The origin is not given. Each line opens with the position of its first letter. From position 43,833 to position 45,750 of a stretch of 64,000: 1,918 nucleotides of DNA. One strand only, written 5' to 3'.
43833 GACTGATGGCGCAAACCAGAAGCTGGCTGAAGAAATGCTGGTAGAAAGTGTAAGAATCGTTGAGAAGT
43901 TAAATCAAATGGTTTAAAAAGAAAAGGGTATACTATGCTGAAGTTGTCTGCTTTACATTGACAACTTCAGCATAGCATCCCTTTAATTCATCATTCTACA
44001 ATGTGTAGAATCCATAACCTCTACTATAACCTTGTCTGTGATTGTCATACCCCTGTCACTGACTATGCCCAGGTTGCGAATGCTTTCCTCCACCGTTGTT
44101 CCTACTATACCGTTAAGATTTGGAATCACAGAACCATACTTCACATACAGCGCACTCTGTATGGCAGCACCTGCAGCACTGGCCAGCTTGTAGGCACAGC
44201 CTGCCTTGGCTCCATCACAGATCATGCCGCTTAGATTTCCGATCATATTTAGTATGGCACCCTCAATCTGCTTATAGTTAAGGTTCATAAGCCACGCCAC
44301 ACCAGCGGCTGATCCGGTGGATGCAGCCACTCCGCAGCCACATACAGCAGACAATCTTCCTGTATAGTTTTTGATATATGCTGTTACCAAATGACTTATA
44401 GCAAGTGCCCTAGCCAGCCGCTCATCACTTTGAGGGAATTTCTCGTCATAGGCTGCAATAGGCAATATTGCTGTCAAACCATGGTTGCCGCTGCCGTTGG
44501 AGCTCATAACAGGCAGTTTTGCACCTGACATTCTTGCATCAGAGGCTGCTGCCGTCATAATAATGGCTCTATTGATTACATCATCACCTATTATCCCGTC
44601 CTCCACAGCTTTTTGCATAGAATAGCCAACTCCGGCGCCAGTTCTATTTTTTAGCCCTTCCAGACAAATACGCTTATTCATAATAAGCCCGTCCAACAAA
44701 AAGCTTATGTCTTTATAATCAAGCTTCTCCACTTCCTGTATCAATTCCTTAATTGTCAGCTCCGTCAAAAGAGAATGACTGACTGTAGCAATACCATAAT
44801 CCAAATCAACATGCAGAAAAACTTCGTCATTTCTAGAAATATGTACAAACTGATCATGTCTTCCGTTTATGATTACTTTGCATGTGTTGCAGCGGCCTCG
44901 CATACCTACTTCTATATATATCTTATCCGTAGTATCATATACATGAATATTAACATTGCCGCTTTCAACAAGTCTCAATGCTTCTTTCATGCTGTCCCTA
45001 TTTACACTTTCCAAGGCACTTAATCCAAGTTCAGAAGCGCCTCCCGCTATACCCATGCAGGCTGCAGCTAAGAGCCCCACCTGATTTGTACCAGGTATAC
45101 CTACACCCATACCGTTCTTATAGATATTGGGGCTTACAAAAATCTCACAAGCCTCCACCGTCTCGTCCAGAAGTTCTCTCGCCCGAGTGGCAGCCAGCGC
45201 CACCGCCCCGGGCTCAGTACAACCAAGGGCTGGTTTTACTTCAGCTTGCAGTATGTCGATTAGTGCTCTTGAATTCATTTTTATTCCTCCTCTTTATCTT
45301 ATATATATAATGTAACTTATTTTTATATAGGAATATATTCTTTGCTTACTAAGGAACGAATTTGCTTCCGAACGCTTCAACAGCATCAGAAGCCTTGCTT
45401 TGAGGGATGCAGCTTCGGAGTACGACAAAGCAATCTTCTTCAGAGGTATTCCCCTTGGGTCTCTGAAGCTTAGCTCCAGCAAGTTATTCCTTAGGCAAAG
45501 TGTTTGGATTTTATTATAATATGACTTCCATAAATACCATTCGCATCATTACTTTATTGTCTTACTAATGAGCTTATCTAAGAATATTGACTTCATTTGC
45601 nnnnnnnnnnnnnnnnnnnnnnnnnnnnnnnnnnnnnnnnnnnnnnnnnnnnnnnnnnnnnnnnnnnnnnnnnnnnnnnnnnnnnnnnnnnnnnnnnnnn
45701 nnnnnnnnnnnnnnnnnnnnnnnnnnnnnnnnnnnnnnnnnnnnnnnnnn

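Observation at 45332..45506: Conserved ~160-nt multi-stem element upstream of the CyuA-like gene, with a second copy upstream of lgt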

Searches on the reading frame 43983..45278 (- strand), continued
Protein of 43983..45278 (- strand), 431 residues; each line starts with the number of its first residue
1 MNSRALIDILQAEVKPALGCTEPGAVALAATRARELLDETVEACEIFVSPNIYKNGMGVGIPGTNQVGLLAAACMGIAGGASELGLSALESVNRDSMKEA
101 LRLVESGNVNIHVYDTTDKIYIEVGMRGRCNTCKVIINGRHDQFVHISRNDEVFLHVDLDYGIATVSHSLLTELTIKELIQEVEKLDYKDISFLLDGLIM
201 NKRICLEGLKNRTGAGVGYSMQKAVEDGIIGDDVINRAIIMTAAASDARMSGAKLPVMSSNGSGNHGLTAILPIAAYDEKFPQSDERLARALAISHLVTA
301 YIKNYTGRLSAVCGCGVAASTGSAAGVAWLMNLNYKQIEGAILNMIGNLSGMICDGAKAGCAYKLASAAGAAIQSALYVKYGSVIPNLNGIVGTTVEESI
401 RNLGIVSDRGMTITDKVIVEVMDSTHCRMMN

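Call 33: find_encoding_contigs(protein=P0004, flank=10000, max_places=3)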
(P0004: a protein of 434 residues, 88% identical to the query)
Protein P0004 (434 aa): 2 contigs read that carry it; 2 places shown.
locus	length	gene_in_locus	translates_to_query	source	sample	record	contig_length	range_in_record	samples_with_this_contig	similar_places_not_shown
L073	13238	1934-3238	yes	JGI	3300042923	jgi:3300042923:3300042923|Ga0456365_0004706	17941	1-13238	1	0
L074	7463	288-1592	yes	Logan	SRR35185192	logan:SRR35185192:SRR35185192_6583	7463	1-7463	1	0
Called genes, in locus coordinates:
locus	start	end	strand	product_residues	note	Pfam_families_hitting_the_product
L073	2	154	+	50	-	?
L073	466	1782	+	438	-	PF00037:Fer4, PF13237:Fer4_10 (weak), PF14697:Fer4_21 (weak), PF12838:Fer4_7, PF13187:Fer4_9 (weak)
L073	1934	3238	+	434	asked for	PF03313:SDH_alpha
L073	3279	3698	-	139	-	PF00210:Ferritin (weak), PF09537:DUF2383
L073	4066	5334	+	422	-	PF03062:MBOAT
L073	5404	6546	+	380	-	PF14286:DHHW (faint), PF16822:ALGX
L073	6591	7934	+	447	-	PF03553:Na_H_antiporter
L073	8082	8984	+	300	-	PF00892:EamA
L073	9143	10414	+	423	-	PF00072:Response_reg, PF00512:HisKA, PF02518:HATPase_c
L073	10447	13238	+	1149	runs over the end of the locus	PF12729:4HB_MCP_1 (weak), PF13185:GAF_2 (weak), PF00512:HisKA, PF02518:HATPase_c, PF23198:PDE8A_N (faint), PF00072:Response_reg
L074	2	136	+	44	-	?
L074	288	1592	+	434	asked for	PF03313:SDH_alpha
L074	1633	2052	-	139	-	PF00210:Ferritin (weak), PF09537:DUF2383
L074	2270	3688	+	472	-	PF03062:MBOAT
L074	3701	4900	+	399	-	PF14286:DHHW (faint), PF16822:ALGX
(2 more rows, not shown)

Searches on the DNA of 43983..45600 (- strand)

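Call 7: search_rna_families(source=window, start=45250, end=45600, threshold=evalue, max_evalue=10, show_alignments=3)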
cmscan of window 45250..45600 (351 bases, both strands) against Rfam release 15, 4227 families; matches with E-value up to 10: 1.
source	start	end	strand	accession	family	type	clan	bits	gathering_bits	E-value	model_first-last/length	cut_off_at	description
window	45444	45541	-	RF01075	TLS-PK1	Cis-reg;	-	20.1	80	0.089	1-97/97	no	Pseudoknot of tRNA-like structure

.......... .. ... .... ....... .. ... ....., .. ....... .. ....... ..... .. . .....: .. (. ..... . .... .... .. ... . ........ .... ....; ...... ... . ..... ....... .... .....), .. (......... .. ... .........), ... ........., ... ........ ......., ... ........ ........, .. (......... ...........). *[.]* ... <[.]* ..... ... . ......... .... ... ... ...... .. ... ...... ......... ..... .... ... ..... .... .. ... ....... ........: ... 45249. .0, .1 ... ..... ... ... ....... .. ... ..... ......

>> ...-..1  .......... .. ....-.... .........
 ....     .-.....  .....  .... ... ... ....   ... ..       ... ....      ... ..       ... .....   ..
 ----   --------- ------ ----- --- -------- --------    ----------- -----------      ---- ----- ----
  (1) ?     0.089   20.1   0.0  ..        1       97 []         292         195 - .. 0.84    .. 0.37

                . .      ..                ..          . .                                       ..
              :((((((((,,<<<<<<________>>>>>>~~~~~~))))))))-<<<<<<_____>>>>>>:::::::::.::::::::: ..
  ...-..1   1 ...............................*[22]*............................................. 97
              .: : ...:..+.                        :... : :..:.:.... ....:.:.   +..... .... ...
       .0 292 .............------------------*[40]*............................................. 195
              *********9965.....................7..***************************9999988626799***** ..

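Call 40: search_rna_families(sources=[L009, L007, L067, L068, L002, L003], threshold=gathering)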
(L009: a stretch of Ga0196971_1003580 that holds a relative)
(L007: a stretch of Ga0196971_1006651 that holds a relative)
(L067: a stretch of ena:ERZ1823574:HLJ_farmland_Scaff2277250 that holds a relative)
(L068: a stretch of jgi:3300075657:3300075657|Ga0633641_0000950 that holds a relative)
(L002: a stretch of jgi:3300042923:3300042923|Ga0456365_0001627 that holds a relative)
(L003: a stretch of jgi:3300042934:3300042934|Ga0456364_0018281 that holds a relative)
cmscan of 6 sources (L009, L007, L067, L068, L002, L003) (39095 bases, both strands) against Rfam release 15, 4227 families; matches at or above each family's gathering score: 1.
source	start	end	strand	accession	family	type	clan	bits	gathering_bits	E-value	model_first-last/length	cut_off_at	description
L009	2836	2922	-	RF01749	pan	Cis-reg;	-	44.6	36.2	0.00011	1-92/92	no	pan motif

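Call 46: search_dna_similar(query=window:45320-45520:-, collection=plasmids, mode=distant, max_evalue=0.01)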
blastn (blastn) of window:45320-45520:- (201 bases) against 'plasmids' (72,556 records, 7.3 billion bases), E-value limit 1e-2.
No match.

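Call 47: search_dna_similar(query=window:45320-45520:-, collection=phages, mode=distant, max_evalue=0.01)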
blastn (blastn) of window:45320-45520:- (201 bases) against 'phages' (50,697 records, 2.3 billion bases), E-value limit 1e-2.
No match.

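Call 66: build_rna_model(alignment_id=A4, structure=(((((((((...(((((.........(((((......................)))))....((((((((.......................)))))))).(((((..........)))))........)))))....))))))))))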
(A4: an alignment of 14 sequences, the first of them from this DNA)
Model R1 built from alignment A4 (14 sequences, 148 columns); structure: as given.
model positions 146; base pairs 32; branch points 2; effective number of sequences 1.37; information 0.59 bits per position. Calibrated on 0.2 Mb of random sequence (short: E-values are rough).
structure used (alignment columns):
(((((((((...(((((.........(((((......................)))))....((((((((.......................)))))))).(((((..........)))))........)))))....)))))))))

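Call 68: search_with_rna_model(model_id=R1, sources=[window, L002, L003, L007, L009, L059, L063, L065, L066, L067, L068, L070, L073, L074, L076, L078, L081, L083, L086, L088, L089], max_evalue=1, make_alignment=true)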
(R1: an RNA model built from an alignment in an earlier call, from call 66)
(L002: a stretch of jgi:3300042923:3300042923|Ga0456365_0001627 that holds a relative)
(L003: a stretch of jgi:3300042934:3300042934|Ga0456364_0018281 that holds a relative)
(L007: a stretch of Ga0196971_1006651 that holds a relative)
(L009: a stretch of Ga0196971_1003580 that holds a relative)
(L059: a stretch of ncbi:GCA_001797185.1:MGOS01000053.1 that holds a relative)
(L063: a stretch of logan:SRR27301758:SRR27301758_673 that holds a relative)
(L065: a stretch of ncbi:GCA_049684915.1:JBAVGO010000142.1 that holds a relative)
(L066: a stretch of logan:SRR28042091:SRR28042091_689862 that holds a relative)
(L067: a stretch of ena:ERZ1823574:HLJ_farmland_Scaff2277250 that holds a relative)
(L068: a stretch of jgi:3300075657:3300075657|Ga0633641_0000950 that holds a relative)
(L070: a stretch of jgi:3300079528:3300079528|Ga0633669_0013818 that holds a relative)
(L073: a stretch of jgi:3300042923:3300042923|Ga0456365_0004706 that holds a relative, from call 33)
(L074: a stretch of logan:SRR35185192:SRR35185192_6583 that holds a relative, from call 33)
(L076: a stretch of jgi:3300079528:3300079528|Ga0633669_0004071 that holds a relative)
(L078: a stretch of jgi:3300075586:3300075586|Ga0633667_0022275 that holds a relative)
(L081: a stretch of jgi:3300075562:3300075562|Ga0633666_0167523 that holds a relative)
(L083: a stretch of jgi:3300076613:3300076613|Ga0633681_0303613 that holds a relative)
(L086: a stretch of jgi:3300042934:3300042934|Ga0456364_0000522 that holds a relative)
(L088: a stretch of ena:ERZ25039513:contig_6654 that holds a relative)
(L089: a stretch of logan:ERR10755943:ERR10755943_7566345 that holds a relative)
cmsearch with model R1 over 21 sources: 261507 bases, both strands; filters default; matches with E-value up to 1: 38.
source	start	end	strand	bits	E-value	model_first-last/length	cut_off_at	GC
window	61615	61759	-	170.9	5.1e-39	1-146/146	no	0.43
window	45349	45494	-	170.7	5.6e-39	1-146/146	no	0.47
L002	2786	2930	+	168.7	1.7e-38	1-146/146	no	0.48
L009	3111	3257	+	168.3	2.2e-38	1-146/146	no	0.45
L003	2788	2932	+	167.9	2.6e-38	1-146/146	no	0.49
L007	1804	1948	+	167.4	3.6e-38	1-146/146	no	0.43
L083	4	148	+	165.3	1.1e-37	1-146/146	no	0.5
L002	2591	2735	+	165.1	1.3e-37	1-146/146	no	0.47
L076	2516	2660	+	164.7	1.6e-37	1-146/146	no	0.51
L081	21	165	+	164.7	1.6e-37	1-146/146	no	0.51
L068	1966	2110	+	162.5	5.6e-37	1-146/146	no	0.49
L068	2204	2348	+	155.1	3.5e-35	1-146/146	no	0.44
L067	1760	1906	+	154.6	4.6e-35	1-146/146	no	0.44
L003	2565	2737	+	141.5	7e-32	1-146/146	no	0.45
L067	1507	1651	+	134.6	3.4e-30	1-146/146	no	0.43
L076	2324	2466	+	130.6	3.2e-29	1-146/146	no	0.42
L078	240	382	+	130.6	3.2e-29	1-146/146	no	0.42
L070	1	110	+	111.2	1.7e-24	37-146/146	5'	0.45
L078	554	690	+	107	1.8e-23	1-146/146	no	0.49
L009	3111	3257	-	35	5.8e-06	1-146/146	no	0.45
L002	2786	2930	-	34.8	6.2e-06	1-146/146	no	0.48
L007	1804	1948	-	34.3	8.6e-06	1-146/146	no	0.43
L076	2516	2660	-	32.6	2.2e-05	1-146/146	no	0.51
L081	21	165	-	32.6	2.2e-05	1-146/146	no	0.51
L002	2591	2735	-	30.2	8.2e-05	1-146/146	no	0.47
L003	2788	2932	-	29.7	0.00011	1-146/146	no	0.49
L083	4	148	-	28.1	0.00027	1-146/146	no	0.5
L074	74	226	+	23.8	0.0029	1-146/146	no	0.37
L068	1966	2110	-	23.1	0.0044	1-146/146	no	0.49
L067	1760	1906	-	23.1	0.0044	1-146/146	no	0.44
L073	1720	1872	+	21.3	0.012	1-146/146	no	0.37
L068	2204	2348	-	20.5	0.019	1-146/146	no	0.44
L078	432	523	+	18.4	0.062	1-146/146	no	0.34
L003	2565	2737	-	17.5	0.1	1-146/146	no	0.45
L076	2324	2466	-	13.6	0.91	1-146/146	no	0.42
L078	240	382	-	13.6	0.91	1-146/146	no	0.42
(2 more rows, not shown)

Alignment A5: 38 matches aligned to the model, 295 columns, each read 5' to 3' on its own strand. Consensus structure (alignment columns), stored with it:
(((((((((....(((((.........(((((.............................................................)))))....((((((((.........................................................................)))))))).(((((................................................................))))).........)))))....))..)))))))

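Call 82: search_dna_similar(query=window:45320-45520:-, collection=ecoli_genomes, mode=distant, max_evalue=0.01, max_rows=5)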
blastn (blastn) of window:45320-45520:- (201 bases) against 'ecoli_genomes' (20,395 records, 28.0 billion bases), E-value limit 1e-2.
No match.
